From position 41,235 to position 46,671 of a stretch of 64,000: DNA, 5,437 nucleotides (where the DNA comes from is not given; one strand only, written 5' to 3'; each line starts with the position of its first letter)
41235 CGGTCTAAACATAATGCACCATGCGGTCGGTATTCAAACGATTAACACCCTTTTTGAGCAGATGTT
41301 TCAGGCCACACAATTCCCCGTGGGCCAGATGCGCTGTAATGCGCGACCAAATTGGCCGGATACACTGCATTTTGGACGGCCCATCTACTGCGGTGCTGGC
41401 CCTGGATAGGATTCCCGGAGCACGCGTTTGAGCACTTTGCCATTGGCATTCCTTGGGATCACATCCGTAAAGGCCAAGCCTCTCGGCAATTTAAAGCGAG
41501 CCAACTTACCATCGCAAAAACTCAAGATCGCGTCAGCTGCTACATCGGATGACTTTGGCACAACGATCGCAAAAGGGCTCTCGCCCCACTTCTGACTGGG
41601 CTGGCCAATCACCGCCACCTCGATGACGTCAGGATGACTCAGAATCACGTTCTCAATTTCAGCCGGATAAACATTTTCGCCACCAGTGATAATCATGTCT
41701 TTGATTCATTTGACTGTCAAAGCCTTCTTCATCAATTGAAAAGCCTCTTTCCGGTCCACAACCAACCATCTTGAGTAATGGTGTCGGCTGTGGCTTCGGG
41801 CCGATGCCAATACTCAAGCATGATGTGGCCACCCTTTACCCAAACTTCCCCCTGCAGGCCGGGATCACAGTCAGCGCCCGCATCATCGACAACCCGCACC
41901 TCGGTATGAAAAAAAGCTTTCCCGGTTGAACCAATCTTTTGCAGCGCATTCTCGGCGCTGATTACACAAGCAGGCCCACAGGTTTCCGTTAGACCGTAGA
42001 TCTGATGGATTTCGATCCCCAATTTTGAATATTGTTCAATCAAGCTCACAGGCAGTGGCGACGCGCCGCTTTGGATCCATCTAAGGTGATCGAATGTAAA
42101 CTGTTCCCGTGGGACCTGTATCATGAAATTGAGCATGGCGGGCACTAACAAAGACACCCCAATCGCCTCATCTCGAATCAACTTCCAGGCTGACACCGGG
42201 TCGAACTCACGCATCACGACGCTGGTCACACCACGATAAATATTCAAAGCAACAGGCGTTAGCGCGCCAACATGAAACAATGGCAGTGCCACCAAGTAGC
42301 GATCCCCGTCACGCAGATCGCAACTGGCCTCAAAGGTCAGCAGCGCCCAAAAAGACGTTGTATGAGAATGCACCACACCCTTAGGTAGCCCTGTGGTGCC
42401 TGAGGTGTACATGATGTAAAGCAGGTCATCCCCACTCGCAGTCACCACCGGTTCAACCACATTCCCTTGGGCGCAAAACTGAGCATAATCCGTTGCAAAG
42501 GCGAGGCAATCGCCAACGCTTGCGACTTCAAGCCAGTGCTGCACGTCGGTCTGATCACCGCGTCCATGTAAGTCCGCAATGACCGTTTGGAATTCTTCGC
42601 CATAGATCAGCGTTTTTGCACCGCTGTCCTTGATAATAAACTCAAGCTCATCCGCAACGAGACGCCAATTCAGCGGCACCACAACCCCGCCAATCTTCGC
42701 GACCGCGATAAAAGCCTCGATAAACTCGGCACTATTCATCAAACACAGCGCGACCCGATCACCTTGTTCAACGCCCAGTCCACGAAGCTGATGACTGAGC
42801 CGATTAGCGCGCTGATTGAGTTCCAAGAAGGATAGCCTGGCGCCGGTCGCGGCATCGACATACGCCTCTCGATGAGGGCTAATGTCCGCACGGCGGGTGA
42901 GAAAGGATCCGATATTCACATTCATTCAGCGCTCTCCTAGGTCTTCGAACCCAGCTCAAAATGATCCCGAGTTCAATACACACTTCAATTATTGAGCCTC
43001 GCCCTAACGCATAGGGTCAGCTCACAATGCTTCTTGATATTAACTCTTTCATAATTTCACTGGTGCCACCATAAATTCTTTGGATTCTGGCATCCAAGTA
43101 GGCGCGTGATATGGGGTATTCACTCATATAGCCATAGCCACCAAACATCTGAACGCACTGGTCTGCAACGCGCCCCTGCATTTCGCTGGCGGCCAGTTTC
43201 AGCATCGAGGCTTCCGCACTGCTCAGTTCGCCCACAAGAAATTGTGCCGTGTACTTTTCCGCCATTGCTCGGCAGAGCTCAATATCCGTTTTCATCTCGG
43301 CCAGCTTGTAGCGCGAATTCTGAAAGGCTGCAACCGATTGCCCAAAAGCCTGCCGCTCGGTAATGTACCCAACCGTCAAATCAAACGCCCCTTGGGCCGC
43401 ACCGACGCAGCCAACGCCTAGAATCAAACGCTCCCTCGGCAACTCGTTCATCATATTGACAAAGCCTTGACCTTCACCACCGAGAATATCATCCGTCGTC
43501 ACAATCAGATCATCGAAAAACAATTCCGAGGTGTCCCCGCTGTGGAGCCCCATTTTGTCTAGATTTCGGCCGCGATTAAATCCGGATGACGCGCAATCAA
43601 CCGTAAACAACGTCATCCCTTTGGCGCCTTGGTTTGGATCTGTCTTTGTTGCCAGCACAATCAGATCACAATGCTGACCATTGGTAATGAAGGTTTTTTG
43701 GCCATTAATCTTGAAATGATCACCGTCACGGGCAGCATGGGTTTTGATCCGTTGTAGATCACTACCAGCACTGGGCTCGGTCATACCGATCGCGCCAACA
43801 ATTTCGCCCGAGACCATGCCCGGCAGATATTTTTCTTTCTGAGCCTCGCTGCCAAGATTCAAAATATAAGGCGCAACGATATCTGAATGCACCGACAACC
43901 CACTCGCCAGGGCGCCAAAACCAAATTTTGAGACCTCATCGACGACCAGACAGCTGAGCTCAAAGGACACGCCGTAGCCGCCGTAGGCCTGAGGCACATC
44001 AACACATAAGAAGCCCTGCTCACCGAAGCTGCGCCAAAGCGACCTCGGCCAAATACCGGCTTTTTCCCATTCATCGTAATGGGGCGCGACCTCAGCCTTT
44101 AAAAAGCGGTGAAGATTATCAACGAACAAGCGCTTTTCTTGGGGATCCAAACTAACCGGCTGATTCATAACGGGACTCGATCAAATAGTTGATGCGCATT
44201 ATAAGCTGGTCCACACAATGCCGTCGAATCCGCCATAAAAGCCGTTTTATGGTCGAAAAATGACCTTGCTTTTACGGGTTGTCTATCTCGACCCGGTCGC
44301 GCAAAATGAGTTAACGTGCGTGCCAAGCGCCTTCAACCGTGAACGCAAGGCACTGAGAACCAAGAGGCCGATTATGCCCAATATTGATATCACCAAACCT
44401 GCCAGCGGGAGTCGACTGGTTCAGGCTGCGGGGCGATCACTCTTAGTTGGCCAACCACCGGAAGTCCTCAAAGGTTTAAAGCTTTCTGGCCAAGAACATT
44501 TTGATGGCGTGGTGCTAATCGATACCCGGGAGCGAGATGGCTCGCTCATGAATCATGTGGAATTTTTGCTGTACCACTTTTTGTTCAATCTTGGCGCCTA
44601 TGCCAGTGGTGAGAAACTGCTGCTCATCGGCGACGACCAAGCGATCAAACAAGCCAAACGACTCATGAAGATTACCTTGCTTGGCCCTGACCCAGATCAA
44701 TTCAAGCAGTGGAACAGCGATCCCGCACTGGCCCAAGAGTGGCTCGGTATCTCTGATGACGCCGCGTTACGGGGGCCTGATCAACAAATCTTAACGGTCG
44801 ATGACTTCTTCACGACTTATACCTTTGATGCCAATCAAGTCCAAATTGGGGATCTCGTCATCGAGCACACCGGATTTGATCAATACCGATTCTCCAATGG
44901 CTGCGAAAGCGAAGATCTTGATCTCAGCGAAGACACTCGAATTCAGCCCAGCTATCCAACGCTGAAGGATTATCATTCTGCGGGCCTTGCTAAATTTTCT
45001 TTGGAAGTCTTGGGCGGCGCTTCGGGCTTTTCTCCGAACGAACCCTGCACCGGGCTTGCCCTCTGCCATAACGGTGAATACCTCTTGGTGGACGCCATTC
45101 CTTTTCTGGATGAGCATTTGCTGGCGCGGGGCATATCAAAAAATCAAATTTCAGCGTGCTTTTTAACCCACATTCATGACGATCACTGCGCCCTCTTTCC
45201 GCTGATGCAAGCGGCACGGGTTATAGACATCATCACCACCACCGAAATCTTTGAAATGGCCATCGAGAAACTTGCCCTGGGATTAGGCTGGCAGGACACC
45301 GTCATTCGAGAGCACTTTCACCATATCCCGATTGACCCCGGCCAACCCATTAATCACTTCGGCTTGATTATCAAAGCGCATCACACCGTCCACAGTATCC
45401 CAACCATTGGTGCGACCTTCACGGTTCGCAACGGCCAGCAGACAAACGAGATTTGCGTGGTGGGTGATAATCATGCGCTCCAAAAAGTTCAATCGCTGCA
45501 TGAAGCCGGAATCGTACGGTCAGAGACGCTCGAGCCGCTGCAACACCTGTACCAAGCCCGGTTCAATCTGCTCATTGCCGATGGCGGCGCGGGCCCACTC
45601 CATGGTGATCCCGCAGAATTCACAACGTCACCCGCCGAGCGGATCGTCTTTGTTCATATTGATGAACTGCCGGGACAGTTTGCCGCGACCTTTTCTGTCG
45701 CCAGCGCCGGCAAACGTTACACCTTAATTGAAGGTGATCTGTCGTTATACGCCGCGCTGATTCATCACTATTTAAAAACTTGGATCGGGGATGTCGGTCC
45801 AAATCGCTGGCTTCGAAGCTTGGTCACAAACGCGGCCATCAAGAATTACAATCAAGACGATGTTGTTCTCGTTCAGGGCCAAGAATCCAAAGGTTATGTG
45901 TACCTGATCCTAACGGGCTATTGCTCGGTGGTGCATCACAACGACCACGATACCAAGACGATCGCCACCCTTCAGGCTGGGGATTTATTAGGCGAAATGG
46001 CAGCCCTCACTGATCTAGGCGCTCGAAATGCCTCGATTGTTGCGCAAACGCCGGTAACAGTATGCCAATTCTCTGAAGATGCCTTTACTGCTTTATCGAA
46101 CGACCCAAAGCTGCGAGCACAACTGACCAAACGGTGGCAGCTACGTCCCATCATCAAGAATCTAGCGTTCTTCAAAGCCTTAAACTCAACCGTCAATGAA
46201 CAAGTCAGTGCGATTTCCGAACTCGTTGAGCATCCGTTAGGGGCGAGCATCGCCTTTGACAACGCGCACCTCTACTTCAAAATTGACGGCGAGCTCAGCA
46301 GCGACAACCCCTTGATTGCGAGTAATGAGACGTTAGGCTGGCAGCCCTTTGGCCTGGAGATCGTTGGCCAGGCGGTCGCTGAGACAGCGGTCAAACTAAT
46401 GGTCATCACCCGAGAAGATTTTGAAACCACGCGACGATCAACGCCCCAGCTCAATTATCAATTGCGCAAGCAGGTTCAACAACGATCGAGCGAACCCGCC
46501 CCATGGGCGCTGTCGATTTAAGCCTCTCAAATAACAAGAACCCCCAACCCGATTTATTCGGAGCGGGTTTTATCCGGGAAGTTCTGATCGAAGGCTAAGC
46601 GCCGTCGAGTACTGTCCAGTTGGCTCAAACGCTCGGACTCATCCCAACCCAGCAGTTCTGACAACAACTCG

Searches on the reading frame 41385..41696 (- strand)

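Call 20: search_protein_families(library=pfam, proteins=[window:41385-41696:-], max_evalue=0.00001)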
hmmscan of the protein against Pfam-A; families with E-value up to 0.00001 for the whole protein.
window:41385-41696:- (103 aa): 1 family
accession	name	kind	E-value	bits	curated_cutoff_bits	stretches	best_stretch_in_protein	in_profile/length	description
PF13193.12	AMP-binding_C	-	9.2e-19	68.6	24.5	1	13-87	1-76/76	AMP-binding enzyme C-terminal domain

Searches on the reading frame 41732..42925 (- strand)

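Call 20: search_protein_families(library=pfam, proteins=[window:41732-42925:-], max_evalue=0.00001)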
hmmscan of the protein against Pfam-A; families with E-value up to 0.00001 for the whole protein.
window:41732-42925:- (397 aa): 1 family
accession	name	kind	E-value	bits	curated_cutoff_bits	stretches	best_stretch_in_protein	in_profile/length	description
PF00501.34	AMP-binding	-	1.2e-90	304.6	29.9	1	10-373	2-384/384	AMP-binding enzyme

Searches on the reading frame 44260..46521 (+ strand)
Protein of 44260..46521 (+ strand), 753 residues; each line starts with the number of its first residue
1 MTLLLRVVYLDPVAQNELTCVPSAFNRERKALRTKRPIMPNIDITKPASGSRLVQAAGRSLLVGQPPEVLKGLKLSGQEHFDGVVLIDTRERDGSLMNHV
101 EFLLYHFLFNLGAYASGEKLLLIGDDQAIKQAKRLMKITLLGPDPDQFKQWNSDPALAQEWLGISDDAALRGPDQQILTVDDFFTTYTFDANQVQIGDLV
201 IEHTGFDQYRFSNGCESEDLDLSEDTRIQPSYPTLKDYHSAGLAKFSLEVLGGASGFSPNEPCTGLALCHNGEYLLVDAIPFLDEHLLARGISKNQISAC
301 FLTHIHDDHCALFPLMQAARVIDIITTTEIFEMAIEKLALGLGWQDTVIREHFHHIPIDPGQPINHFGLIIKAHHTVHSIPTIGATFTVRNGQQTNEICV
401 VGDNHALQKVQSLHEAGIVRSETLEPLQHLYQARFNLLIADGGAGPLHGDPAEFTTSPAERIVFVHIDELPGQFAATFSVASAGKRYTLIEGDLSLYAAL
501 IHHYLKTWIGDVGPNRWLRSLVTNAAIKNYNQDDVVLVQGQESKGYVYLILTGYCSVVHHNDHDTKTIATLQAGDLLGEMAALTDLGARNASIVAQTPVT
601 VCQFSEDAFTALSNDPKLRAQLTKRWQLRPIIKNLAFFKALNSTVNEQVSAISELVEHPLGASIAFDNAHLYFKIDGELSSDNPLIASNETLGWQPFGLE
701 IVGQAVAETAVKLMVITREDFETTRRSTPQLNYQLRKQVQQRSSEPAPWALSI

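Call 20: search_protein_families(library=pfam, proteins=[window:44260-46521:+], max_evalue=0.00001)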
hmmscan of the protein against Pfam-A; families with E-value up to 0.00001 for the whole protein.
window:44260-46521:+ (753 aa): 1 family
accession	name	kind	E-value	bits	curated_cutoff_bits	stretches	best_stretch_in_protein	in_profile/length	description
PF00027.35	cNMP_binding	-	1.5e-17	63.8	27.5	1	528-612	2-85/89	Cyclic nucleotide-binding domain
